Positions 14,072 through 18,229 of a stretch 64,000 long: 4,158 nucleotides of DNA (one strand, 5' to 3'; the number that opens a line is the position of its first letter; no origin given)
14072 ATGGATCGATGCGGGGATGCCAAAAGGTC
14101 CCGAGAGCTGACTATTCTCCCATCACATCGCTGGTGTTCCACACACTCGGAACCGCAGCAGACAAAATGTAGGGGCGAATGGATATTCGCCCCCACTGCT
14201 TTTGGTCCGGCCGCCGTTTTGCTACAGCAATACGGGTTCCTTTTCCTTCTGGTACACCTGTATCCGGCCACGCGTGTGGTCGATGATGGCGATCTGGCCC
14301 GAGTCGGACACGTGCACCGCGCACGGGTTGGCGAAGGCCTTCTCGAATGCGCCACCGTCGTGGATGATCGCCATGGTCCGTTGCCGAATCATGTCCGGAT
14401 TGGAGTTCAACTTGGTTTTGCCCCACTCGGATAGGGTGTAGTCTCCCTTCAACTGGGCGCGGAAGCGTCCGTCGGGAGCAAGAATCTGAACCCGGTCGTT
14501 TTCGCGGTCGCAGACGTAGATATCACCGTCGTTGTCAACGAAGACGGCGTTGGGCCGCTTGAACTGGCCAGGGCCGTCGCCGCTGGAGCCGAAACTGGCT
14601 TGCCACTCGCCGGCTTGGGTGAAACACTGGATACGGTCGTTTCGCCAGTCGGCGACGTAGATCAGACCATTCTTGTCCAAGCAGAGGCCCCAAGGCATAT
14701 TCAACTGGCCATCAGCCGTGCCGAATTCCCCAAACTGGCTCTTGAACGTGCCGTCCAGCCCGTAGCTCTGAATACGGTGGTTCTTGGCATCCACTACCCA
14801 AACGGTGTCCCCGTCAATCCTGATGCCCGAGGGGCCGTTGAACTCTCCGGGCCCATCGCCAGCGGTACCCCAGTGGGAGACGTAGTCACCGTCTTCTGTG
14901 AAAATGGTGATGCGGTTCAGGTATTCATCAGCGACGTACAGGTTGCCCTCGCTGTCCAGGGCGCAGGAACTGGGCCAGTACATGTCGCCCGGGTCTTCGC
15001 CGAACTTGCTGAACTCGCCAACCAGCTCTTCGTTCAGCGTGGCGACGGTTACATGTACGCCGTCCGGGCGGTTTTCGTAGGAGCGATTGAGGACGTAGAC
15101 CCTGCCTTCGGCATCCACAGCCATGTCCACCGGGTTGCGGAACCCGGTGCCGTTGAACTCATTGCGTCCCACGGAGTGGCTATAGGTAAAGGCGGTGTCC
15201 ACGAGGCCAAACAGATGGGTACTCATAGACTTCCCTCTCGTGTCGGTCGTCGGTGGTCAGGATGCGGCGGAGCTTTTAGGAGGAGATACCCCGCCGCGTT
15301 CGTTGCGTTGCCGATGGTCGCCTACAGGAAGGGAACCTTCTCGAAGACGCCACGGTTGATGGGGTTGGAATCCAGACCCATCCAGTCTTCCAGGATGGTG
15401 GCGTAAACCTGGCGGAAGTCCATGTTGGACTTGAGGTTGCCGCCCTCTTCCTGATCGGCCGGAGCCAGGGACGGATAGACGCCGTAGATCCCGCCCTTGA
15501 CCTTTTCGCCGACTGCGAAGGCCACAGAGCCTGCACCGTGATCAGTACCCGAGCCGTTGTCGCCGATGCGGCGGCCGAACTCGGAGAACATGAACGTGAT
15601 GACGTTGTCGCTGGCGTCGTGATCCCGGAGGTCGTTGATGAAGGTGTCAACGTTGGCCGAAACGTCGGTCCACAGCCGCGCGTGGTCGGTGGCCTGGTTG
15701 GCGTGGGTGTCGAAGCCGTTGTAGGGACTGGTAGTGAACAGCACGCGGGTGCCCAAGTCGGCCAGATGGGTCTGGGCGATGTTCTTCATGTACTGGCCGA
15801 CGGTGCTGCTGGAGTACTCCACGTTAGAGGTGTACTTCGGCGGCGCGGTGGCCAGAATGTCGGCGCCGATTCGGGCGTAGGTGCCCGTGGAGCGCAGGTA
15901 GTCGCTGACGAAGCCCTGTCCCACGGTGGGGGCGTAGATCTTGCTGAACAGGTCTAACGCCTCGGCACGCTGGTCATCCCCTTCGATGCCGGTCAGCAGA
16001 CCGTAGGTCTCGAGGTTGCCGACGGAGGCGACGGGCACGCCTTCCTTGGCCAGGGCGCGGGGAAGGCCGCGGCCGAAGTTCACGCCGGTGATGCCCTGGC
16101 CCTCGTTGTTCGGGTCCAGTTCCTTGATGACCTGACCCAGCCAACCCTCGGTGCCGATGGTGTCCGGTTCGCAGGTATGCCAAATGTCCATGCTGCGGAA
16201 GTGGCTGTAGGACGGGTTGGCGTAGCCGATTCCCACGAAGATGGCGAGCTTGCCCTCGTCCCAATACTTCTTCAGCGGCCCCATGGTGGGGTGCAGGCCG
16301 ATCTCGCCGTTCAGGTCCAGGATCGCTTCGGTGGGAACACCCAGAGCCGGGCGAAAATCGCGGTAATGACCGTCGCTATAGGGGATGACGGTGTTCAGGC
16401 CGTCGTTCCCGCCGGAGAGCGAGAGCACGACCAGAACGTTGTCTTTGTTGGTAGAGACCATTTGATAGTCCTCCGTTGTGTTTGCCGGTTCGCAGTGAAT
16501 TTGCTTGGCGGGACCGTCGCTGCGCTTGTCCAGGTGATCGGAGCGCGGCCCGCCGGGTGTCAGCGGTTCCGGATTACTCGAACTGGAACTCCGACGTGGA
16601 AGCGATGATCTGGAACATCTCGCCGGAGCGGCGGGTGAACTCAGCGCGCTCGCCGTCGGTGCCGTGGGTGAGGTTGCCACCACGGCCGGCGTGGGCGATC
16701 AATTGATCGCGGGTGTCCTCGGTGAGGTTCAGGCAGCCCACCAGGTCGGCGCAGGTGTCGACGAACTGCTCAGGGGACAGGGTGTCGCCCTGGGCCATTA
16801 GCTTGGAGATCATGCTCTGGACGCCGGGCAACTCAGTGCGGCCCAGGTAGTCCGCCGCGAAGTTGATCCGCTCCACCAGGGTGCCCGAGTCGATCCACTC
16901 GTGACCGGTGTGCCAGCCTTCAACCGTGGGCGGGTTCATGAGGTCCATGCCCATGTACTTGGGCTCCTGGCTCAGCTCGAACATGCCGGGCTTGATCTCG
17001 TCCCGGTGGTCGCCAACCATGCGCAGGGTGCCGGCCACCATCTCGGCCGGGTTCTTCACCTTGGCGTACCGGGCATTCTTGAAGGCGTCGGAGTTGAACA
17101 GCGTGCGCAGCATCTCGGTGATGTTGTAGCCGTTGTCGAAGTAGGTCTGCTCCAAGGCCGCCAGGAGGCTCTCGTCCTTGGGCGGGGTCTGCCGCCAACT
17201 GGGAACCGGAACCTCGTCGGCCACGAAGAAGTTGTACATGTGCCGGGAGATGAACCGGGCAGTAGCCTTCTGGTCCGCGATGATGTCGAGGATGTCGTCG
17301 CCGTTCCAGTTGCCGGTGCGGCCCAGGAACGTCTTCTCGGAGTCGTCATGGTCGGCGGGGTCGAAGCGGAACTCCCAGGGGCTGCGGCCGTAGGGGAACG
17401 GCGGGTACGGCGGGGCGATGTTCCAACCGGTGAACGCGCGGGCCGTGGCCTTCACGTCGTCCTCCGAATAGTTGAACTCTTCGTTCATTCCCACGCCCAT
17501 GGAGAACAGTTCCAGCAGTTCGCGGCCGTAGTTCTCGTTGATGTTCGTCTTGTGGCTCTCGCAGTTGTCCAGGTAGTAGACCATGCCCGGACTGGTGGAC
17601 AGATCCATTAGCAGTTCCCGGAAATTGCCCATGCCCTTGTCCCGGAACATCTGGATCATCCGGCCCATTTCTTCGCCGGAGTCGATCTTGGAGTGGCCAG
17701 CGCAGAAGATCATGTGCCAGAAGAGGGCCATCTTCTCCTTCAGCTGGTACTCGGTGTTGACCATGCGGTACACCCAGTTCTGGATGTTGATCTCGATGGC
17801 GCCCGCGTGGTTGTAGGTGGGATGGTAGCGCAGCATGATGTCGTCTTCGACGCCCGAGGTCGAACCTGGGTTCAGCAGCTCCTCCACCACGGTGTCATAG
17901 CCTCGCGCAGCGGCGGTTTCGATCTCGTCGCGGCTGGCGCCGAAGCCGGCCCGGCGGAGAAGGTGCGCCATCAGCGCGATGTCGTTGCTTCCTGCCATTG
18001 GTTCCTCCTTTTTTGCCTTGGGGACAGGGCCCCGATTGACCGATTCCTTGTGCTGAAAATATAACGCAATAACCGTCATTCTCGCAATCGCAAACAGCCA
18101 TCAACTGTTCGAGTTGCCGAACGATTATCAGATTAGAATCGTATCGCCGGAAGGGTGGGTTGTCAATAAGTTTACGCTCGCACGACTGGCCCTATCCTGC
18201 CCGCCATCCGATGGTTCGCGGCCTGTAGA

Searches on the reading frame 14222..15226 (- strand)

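Call 21: search_protein_families(library=pfam, proteins=[window:14222-15226:-], max_evalue=0.001)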
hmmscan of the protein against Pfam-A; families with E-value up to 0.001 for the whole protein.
window:14222-15226:- (334 aa): 10 families
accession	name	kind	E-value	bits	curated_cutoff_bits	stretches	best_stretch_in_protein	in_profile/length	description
PF01436.27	NHL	-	1.5e-37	126.2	20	3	175-202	1-28/28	NHL repeat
PF17170.10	DUF5128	-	3.5e-22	79.5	22.9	2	93-163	53-126/321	6-bladed beta-propeller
PF08450.18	SGL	-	3e-12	47.1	26.3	1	134-208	140-216/246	SMP-30/Gluconolactonase/LRE-like region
PF24684.1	Vgb_lyase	-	9.1e-07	28.4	50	1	83-241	139-283/290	Virginiamycin B lyase family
PF02393.21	US22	-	2.1e-06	28.3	35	0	212-252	67-108/124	US22 like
PF25021.1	TEN_NHL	-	8.9e-06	25.3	27.1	0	171-195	137-161/357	Teneurin NHL domain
PF13449.12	Phytase-like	-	1.6e-05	25.4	27.6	0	89-121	74-106/284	Esterase-like activity of phytase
PF06739.17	SBBP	-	1.9e-05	25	20.5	0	78-99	8-29/38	Beta-propeller repeat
PF15869.11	TolB_like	-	2.1e-05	24.5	29.2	0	114-155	51-92/296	TolB-like 6-blade propeller-like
PF07494.17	Reg_prop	-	5.9e-05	23.2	20.4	0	179-194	8-23/24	Two component regulator propeller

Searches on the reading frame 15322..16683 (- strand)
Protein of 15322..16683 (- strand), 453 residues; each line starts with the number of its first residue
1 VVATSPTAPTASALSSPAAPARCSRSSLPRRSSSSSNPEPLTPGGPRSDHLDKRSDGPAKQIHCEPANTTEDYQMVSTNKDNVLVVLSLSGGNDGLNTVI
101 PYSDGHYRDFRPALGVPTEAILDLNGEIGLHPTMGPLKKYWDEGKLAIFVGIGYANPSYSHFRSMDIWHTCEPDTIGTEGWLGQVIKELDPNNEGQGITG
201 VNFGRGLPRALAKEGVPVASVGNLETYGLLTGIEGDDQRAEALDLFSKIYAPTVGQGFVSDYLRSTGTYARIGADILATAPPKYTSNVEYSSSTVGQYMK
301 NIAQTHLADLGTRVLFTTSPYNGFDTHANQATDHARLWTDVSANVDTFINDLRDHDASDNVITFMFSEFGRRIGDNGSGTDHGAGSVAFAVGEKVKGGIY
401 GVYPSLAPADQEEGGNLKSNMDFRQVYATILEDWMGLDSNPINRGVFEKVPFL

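Call 21: search_protein_families(library=pfam, proteins=[window:15322-16683:-], max_evalue=0.001)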
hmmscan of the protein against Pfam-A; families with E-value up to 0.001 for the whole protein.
window:15322-16683:- (453 aa): 1 family
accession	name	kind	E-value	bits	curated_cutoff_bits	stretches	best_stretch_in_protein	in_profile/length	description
PF07394.17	DUF1501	-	2e-24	86.9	27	1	84-442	4-386/390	Protein of unknown function (DUF1501)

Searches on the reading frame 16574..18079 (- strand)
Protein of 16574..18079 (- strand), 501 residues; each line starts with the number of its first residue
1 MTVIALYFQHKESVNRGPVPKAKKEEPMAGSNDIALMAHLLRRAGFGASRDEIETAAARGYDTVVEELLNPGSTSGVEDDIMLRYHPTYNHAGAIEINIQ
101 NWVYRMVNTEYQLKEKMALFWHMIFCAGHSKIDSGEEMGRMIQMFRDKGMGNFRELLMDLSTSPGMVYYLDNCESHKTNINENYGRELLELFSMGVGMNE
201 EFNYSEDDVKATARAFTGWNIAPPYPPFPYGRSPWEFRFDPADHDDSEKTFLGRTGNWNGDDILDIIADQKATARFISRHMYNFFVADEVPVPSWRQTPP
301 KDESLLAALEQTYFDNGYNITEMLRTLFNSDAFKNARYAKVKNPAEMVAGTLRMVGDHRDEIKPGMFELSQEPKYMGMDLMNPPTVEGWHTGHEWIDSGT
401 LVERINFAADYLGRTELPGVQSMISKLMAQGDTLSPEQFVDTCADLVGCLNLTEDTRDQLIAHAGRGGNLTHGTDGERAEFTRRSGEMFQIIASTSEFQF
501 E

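Call 65: search_protein_families(library=pfam, proteins=[window:16574-18079:-], max_evalue=0.00001)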
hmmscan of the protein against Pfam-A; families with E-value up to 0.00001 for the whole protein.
window:16574-18079:- (501 aa): 1 family
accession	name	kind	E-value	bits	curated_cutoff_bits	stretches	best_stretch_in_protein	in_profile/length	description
PF08811.16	DUF1800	-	3.2e-102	343.3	26.1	1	39-499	1-418/419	Protein of unknown function (DUF1800)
